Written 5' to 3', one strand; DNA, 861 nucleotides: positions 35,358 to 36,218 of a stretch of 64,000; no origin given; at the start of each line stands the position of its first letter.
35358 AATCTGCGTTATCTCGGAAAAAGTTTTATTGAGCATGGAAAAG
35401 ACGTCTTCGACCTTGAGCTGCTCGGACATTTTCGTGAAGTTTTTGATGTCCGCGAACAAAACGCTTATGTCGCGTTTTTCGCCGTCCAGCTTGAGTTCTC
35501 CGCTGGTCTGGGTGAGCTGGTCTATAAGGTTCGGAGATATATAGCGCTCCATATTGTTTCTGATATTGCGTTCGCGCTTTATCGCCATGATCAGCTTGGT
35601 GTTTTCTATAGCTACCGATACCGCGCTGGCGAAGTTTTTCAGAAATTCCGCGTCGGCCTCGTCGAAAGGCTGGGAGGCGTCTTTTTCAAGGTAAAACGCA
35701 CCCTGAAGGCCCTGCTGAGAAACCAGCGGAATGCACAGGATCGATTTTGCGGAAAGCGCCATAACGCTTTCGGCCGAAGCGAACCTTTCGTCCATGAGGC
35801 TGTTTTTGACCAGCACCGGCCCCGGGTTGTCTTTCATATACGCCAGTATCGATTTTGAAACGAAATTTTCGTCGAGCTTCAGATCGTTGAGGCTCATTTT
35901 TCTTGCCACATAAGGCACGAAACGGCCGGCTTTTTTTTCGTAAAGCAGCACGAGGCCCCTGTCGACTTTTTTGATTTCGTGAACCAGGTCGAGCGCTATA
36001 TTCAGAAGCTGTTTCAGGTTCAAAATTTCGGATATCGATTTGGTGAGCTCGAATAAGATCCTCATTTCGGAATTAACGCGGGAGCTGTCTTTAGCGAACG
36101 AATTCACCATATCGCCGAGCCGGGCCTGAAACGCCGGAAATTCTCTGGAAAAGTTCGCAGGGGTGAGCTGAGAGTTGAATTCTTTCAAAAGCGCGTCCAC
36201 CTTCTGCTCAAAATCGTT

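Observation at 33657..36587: Orphan second GspF/PilC platform gene paired with an FHA-GAF-adenylate cyclase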

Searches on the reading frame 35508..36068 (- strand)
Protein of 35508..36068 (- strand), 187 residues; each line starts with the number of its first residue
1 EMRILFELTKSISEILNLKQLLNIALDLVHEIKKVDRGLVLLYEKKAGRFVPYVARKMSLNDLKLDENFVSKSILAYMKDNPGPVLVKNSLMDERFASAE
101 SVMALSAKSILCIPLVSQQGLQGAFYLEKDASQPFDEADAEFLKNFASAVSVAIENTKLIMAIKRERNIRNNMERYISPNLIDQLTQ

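Call 34: find_related_loci(query=A2, collection=metagenome_contigs, flank=10000)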
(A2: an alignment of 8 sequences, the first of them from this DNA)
Query A2 (187 aa) in metagenome_contigs; peptide patterns used: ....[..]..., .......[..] (x = any residue, [..] = any of these).
600 stretches matched a pattern (row limit reached: there are more); 3 encode a relative of the query (tblastn E <= 1e-3); 3 distinct loci.
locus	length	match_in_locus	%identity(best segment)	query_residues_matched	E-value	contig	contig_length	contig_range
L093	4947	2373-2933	79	1-187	1e-99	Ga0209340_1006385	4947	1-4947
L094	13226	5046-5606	70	1-187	1e-84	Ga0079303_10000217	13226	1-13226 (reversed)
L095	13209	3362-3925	68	1-187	2e-83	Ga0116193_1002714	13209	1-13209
